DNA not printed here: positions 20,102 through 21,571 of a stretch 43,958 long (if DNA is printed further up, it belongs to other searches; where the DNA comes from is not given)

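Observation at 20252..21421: Orphan ~390-aa protein with two Rx4H (HEPN-type) motifs in an internally duplicated layout, beside a tRNA-Asn island scar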

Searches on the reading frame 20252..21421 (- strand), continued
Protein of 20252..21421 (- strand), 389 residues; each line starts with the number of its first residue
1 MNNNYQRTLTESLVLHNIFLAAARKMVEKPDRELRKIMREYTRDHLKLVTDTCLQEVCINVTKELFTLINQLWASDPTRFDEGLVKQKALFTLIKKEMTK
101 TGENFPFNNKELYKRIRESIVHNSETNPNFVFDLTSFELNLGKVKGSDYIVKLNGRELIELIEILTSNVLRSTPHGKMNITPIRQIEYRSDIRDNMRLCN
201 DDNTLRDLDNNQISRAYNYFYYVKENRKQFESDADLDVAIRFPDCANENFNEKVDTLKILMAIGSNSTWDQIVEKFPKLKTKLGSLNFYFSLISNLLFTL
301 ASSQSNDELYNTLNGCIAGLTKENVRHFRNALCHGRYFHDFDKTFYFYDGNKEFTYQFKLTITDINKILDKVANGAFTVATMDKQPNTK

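Call 33: search_protein_families(library=pfam, proteins=[P0047, P0050, P0051, P0052, P0053, P0054, P0058, P0065, P0078, P0088], max_evalue=0.1)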
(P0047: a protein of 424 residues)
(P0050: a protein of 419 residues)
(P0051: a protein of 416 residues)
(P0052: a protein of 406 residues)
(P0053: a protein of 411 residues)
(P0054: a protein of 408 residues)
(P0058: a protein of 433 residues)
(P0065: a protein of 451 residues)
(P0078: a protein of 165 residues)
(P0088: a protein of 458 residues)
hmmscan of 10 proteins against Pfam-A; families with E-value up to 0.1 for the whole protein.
P0047 (424 aa): 0 families

P0050 (419 aa): 1 family
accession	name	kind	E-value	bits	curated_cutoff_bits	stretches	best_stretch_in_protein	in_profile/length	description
PF18736.6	pEK499_p136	-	0.021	15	26.6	1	103-179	65-141/152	HEPN pEK499 p136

P0051 (416 aa): 2 families
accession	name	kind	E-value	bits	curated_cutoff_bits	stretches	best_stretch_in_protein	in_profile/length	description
PF18736.6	pEK499_p136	-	1.8e-07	31.5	26.6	1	49-164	21-142/152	HEPN pEK499 p136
PF18255.9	SAM_DprA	-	0.063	13.8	26.2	0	216-248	24-56/62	DNA processing protein A sterile alpha motif domain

P0052 (406 aa): 2 families
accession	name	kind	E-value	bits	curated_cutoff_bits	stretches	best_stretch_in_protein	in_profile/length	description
PF18736.6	pEK499_p136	-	1.9e-07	31.4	26.6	1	38-178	4-145/152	HEPN pEK499 p136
PF18782.7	NAD2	-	0.05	14.2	27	0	259-369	11-120/179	Novel AID APOBEC clade 2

P0053 (411 aa): 0 families

P0054 (408 aa): 0 families

P0058 (433 aa): 1 family
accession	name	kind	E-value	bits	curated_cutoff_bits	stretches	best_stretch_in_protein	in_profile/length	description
PF18735.6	HEPN_RiboL-PSP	-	9.7e-05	22.8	28.4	1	82-138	122-178/191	RiboL-PSP-HEPN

P0065 (451 aa): 1 family
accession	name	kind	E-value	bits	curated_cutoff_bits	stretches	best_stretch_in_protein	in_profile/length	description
PF18736.6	pEK499_p136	-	1.9e-06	28.1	26.6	1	76-161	56-140/152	HEPN pEK499 p136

P0078 (165 aa): 0 families

P0088 (458 aa): 0 families
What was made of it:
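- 20912..21421 (-): N-terminal HEPN module (about residues 1-170), pEK499_p136-like. The equivalent region of distant relatives passes the Pfam cut-off for PF18736 (31.5, 31.4 and 28.1 bits against 26.6; call 33).
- N-halves of three distant relatives pass the Pfam gathering score for PF18736 (call 33).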

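Call 34: fold_search(model_id=the predicted structure, library=pdb)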
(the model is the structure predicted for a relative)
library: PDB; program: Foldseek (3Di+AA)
matches with E <= 10: 23; with E <= 0.001: 0
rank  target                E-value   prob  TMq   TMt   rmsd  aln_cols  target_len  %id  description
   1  7oy0                  7.1e-01  0.05  0.08  0.07  20.2       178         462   12  Structure of human Spermine Oxidase in complex with a highly selective allosteric inhibitor (released 2022-07-13)
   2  7kb9_A                1.3e+00  0.08  0.09  0.14  15.5       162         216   12  THE STRUCTURE OF A SENSOR DOMAIN OF A HISTIDINE KINASE (VxrA) FROM VIBRIO CHOLERAE O1 BIOVAR ELTOR STR. N16961, D238-T (released 2020-10-14)
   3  7kb9_B                1.5e+00  0.08  0.09  0.14  15.4       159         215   12  THE STRUCTURE OF A SENSOR DOMAIN OF A HISTIDINE KINASE (VxrA) FROM VIBRIO CHOLERAE O1 BIOVAR ELTOR STR. N16961, D238-T (released 2020-10-14)
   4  6gw5_B                3.0e+00  0.04  0.17  0.16  21.0       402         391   10  X-ray structure of the Helicobacter pylori SabA adhesin domain (released 2018-07-25)
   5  6gmm                  3.6e+00  0.03  0.17  0.16  18.9       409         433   10  Crystal structure of Helicobacter pylori adhesin LabA (released 2019-12-18)
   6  8cvi_I                4.4e+00  0.01  0.08  0.10  33.7       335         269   12  Cryo-EM structure of the supercoiled EPEC H6 flagellar filament core Curly I waveform (released 2022-09-07)
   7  8iuf_4H               5.3e+00  0.04  0.09  0.15  13.7       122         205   11  Cryo-EM structure of Euglena gracilis super-complex I+III2+IV, composite (released 2024-02-28)
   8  6s02_A                5.8e+00  0.08  0.12  0.12   8.7        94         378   19  Plasmodium falciparum Hsp70-x chaperone nucleotide binding domain - ADP bound state (released 2019-10-02)
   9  4dlc                  6.1e+00  0.01  0.10  0.14  18.6       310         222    8  Crystal Structure of Trypanosoma brucei dUTPase with dUMP, MgF3- transition state analogue, and Mg2+ (released 2013-08-07)
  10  9ima_A                6.7e+00  0.02  0.08  0.11  14.2       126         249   11  Cryo-EM structure for the GPRC5D complexed with Talquetamab Fab (released 2024-09-11)
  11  8ghl_B                6.7e+00  0.01  0.10  0.10  18.8       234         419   12  the Hir complex core (released 2024-07-17)
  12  8ghn_B                6.7e+00  0.01  0.10  0.06  18.8       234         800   12  Composite model of the yeast Hir Complex with Asf1/H3/H4 (released 2024-07-17)
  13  5y9d_B                7.3e+00  0.01  0.09  0.06  27.0       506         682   10  Crystal structure of acyl-coA oxidase1 from Yarrowia lipolytica (released 2018-01-03)
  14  5oa3_T                7.7e+00  0.05  0.13  0.26   8.9       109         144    8  Human 40S-eIF2D-re-initiation complex (released 2017-08-09)
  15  5vxj_C                7.7e+00  0.01  0.12  0.16  25.1       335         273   12  2.50 A resolution structure of IpaD from Shigella flexneri in complex with single-domain antibody JMK-E3 (released 2017-08-30)
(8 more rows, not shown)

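Call 41: search_dna_similar(query=P0051, collection=plasmids, mode=protein, max_evalue=0.001, max_rows=15)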
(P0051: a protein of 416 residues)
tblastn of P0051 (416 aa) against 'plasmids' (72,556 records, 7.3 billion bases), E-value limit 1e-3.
No match.

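Call 42: search_dna_similar(query=window:20252-21421:-, collection=phages, mode=protein, max_evalue=0.01, max_rows=15)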
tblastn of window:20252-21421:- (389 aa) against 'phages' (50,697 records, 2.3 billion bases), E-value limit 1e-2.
No match.
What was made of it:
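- Neither this protein (phages) nor a distant relative, P0051 (plasmids), has a match in those collections (calls 41, 42).
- Tried and rejected: Phage and plasmid collections. tblastn of the query against phages and of a distant relative (P0051) against plasmids found no match (calls 41, 42).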

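Call 44: find_homologous_proteins(query=A3, max_evalue=0.00001)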
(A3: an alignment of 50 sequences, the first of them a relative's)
Query A3 (50 sequences) (416 aa, profile of the alignment): 20 proteins with E <= 0.00001 among 8000 candidates.
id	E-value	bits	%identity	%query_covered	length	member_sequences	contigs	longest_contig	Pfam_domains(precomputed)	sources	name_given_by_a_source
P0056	2.4e-104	368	40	92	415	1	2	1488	-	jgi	-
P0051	3.5e-104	367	100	100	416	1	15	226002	PF18736.8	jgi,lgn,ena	-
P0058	8.9e-104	366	34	96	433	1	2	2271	-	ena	-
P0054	2.1e-103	365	42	96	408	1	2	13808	-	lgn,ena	-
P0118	4.7e-103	363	41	92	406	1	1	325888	-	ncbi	-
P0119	5.5e-103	363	40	92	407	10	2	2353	-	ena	-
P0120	2.5e-101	358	39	97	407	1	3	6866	PF18736.8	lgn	-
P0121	1.9e-99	352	78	98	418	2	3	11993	PF18736.8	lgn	-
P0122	4.0e-99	350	42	92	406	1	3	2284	-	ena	-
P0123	5.3e-94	334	39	93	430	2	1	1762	-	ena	-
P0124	4.1e-91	324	36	96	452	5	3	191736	-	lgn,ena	-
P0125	1.1e-88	316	40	89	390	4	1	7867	-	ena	-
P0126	3.0e-81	292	30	90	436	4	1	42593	-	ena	-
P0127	4.6e-80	288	36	81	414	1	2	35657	-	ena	-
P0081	1.0e-70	257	34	13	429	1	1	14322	-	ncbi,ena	-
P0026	8.9e-47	178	26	84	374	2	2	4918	PF18736.8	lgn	-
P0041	8.4e-46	175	29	71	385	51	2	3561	PF18736.8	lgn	-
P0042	3.8e-45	173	27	86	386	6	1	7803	PF18736.8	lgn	-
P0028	5.5e-43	166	25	85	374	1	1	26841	-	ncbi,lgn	-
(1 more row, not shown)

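Call 45: find_encoding_contigs(protein=P0051, flank=8000, max_places=2)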
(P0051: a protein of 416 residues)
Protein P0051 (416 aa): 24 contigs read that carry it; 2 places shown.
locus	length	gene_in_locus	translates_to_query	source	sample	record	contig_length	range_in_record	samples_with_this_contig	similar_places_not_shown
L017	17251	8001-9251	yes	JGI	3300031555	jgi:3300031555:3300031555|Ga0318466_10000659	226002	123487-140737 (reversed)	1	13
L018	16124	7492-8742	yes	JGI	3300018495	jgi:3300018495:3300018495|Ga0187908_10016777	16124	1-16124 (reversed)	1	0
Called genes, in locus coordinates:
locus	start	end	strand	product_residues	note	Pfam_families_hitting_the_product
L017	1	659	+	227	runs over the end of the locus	PF01746:tRNA_m1G_MT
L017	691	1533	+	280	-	PF10662:PduV-EutP (faint), PF01926:MMR_HSR1, PF02421:FeoB_N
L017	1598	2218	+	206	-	PF01351:RNase_HII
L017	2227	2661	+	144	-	PF08378:NERD (faint), PF02021:UPF0102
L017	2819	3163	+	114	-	PF01245:Ribosomal_L19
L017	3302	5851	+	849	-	PF02739:5_3_exonuc_N, PF01367:5_3_exonuc, PF00476:DNA_pol_A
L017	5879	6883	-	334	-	-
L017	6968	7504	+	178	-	PF01464:SLT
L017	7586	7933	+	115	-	-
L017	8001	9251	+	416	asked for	PF18736:pEK499_p136 (faint)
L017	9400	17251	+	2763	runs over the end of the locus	PF13855:LRR_8 (faint), PF13306:LRR_5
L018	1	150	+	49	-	?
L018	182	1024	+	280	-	PF10662:PduV-EutP (faint), PF01926:MMR_HSR1, PF02421:FeoB_N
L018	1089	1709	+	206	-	PF01351:RNase_HII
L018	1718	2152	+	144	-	PF08378:NERD (faint), PF02021:UPF0102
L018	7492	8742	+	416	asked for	PF18736:pEK499_p136 (faint)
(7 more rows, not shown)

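Call 46: find_encoding_contigs(protein=P0118, flank=8000, max_places=2)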
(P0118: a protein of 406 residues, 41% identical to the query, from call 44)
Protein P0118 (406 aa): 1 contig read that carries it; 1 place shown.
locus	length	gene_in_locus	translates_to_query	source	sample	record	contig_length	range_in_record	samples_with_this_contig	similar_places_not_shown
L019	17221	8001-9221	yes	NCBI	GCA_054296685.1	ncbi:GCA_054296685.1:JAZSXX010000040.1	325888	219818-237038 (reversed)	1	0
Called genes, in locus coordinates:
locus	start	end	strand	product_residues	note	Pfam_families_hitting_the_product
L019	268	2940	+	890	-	PF00005:ABC_tran, PF13304:AAA_21 (faint), PF02687:FtsX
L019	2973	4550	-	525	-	PF00005:ABC_tran, PF02463:SMC_N (faint), PF13304:AAA_21 (faint), PF12848:ABC_tran_Xtn, PF00005:ABC_tran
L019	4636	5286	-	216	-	PF00334:NDK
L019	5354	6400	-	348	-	PF00535:Glycos_transf_2, PF10111:Glyco_tranf_2_2 (weak)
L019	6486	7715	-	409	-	PF00579:tRNA-synt_1b, PF22421:SYY_C-terminal, PF01479:S4 (weak)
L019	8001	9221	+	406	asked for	-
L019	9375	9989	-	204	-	PF01841:Transglut_core (weak)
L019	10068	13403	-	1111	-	-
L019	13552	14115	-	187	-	PF00300:His_Phos_1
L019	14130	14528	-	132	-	-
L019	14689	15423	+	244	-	PF02517:Rce1-like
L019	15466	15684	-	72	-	PF04070:DUF378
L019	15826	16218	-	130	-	-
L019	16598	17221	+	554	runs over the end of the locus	PF00664:ABC_membrane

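Call 47: find_encoding_contigs(protein=P0124, flank=8000, max_places=2)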
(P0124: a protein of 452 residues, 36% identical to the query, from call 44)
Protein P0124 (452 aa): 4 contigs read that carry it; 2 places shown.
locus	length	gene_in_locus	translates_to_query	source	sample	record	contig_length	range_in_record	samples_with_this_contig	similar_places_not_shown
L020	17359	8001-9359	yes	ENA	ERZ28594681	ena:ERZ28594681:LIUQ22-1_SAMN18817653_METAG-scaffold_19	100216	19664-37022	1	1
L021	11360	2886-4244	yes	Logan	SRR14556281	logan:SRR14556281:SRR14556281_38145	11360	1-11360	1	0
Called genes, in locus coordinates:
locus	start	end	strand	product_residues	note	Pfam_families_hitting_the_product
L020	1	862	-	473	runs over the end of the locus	PF01225:Mur_ligase, PF08245:Mur_ligase_M, PF02875:Mur_ligase_C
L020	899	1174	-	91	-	PF04026:SpoVG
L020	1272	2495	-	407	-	PF00579:tRNA-synt_1b, PF22421:SYY_C-terminal, PF01479:S4 (weak)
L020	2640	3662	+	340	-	PF13421:Band_7_1, PF01145:Band_7, PF17032:Zn_ribbon_15 (faint), PF13248:Zn_ribbon_3 (weak), PF18912:DZR_2 (faint), PF12773:DZR, PF13240:Zn_Ribbon_1, PF13248:Zn_ribbon_3 (weak), +1 more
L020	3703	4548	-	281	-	-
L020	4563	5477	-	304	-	-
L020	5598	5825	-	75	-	-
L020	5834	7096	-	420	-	PF00817:IMS, PF21999:IMS_HHH_1 (faint), PF11799:IMS_C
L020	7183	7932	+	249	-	PF05401:NodS (weak), PF13489:Methyltransf_23, PF08241:Methyltransf_11, PF08242:Methyltransf_12, PF13649:Methyltransf_25, PF13847:Methyltransf_31 (weak)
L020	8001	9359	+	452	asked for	-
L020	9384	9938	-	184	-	PF01931:NTPase_I-T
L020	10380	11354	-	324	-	-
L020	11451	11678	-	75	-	PF04070:DUF378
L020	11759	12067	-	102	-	PF03840:SecG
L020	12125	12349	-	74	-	-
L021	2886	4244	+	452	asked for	-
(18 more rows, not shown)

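Call 62: fold_search(model_id=the predicted structure, library=viral)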
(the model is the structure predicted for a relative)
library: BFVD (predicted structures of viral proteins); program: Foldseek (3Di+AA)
matches with E <= 10: 74; with E <= 0.001: 0
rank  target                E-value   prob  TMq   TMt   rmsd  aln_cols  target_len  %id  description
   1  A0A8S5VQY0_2          1.8e-01  0.05  0.10  0.06  24.1       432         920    9  (no name in the UniProt tables at hand)
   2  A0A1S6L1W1            1.4e+00  0.03  0.12  0.15  22.7       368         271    9  (no name in the UniProt tables at hand)
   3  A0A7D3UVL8            2.7e+00  0.12  0.11  0.22  14.2       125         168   16  (no name in the UniProt tables at hand)
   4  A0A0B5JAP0            2.9e+00  0.03  0.14  0.16  17.8       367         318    8  Uncharacterized protein [Pandoravirus inopinatum]
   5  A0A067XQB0            3.2e+00  0.05  0.11  0.19  15.9       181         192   12  (no name in the UniProt tables at hand)
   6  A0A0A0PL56            3.2e+00  0.03  0.08  0.11  17.3       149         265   10  Uncharacterized protein [Bacillus phage Bp8p-T]
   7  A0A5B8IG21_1          3.2e+00  0.02  0.08  0.04  25.5       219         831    9  Uncharacterized protein [Mimiviridae sp. ChoanoV1]
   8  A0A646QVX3            3.2e+00  0.01  0.10  0.05  27.9       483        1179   11  (no name in the UniProt tables at hand)
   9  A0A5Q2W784            3.3e+00  0.01  0.08  0.12  19.2       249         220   10  (no name in the UniProt tables at hand)
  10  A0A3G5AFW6            3.9e+00  0.02  0.12  0.13  23.5       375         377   10  Uncharacterized protein [Solivirus sp.]
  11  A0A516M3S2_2          4.0e+00  0.01  0.12  0.06  25.9       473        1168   12  (no name in the UniProt tables at hand)
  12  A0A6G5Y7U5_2          4.0e+00  0.01  0.10  0.05  23.0       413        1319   11  (no name in the UniProt tables at hand)
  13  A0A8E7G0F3            4.2e+00  0.02  0.09  0.17  15.9       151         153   13  (no name in the UniProt tables at hand)
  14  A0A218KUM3            4.2e+00  0.02  0.05  0.10  25.3       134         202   16  Inner capsid protein (Fragment) [Rotavirus C]
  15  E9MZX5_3              4.2e+00  0.01  0.07  0.04  21.3       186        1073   10  Polyprotein [Tuber aestivum betaendornavirus]
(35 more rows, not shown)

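Call 74: find_encoding_contigs(protein=P0126, flank=7000, max_places=1)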
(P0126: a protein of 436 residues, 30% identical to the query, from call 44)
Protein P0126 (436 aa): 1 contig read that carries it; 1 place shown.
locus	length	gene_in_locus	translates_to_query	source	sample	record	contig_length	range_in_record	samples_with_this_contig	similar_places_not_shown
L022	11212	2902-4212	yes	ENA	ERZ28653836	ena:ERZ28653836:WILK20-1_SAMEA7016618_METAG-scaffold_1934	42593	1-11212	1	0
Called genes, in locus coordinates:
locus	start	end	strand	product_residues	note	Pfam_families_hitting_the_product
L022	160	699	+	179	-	-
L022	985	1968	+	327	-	PF00929:RNase_T, PF00533:BRCT (weak)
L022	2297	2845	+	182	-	-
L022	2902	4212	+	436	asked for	-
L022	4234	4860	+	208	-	-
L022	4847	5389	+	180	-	PF18836:B_solenoid_ydck (faint)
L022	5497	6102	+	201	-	-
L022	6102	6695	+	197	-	-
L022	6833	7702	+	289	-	PF02645:DegV, PF13684:FakA-like_C (weak)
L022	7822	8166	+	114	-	PF01022:HTH_5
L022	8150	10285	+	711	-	PF00403:HMA, PF00122:E1-E2_ATPase, PF00702:Hydrolase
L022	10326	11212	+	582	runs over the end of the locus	PF03485:Arg_tRNA_synt_N, PF00750:tRNA-synt_1d, PF05746:DALR_1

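Call 75: find_encoding_contigs(protein=P0127, flank=7000, max_places=1)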
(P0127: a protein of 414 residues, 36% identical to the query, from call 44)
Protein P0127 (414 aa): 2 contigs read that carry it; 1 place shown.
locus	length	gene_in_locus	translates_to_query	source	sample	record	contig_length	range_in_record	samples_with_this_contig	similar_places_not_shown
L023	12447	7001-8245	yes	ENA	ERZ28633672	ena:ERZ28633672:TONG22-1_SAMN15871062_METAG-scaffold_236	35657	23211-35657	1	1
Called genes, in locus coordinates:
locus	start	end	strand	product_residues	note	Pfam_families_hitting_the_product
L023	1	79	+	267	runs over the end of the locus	-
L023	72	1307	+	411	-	-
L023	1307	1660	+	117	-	PF13711:DUF4160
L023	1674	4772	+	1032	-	PF04313:HSDR_N, PF04851:ResIII, PF18766:SWI2_SNF2, PF00270:DEAD, PF22679:T1R_D3-like, PF12008:EcoR124_C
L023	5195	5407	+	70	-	-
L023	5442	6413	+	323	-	PF00078:RVT_1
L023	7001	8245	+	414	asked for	-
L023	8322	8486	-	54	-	PF14168:YjzC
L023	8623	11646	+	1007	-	PF21445:ADDB_N, PF12705:PDDEXK_1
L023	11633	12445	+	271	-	?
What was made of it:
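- One relative sits beside HsdR and a reverse transcriptase (call 75). One relative lies next to restriction and reverse-transcriptase genes (call 75).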

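Call 76: find_encoding_contigs(protein=P0081, flank=7000, max_places=1)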
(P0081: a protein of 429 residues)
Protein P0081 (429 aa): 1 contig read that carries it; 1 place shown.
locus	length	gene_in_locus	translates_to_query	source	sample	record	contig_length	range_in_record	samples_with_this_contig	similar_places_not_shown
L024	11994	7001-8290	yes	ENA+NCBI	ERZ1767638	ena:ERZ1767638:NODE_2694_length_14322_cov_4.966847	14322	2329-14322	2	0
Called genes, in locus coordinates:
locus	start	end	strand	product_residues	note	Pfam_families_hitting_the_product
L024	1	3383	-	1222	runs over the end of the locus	PF02811:PHP, PF07733:DNA_pol3_alpha, PF17657:DNA_pol3_finger, PF14579:HHH_6, PF01336:tRNA_anti-codon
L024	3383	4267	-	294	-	PF14527:LAGLIDADG_WhiA, PF02650:HTH_WhiA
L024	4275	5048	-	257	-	PF02811:PHP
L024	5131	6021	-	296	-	PF01565:FAD_binding_4, PF02873:MurB_C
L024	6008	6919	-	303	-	-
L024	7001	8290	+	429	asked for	-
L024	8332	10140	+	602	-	PF01541:GIY-YIG, PF27096:UvrC_M, PF02151:UVR (faint), PF22920:UvrC_RNaseH, PF08459:UvrC_RNaseH_dom, PF12826:HHH_2 (weak), PF14520:HHH_5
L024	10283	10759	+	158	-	PF05848:CtsR, PF17727:CtsR_C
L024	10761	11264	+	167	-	PF02151:UVR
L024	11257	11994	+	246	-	?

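Call 84: find_related_loci(query=A1, collection=metagenome_contigs, flank=6000)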
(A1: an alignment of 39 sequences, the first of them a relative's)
Query A1 (389 aa) in metagenome_contigs; peptide patterns used: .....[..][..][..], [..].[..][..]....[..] (x = any residue, [..] = any of these).
236 stretches matched a pattern; 2 encode a relative of the query (tblastn E <= 1e-3); 2 distinct loci.
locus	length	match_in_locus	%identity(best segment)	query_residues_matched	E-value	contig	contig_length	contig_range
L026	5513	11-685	36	157-385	2e-45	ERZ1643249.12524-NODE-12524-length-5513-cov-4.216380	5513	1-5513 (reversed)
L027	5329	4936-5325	34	7-134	2e-20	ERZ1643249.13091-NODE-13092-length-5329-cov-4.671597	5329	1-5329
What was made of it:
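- Tried and rejected: It gave only two fragmentary loci (call 84), so the neighbourhood survey rests on 12 contexts.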

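Call 85: find_encoding_contigs(protein=P0016, flank=7000, max_places=1)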
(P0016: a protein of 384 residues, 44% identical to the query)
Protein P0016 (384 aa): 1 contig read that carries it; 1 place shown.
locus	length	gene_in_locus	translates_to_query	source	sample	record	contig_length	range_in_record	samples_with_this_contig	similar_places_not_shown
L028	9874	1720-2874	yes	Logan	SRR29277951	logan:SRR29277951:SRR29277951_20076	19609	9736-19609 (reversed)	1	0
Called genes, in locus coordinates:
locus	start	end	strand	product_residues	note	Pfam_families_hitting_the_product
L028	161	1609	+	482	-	-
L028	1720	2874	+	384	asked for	-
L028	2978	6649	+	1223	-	-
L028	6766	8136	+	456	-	PF28494:GlyRS_ins_1 (faint), PF00587:tRNA-synt_2b, PF03129:HGTP_anticodon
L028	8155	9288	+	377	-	PF13421:Band_7_1, PF01145:Band_7, PF12773:DZR, PF13248:Zn_ribbon_3 (weak), PF12773:DZR, PF13240:Zn_Ribbon_1 (weak), PF13248:Zn_ribbon_3 (weak), PF18912:DZR_2 (weak), +4 more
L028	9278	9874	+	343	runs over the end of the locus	-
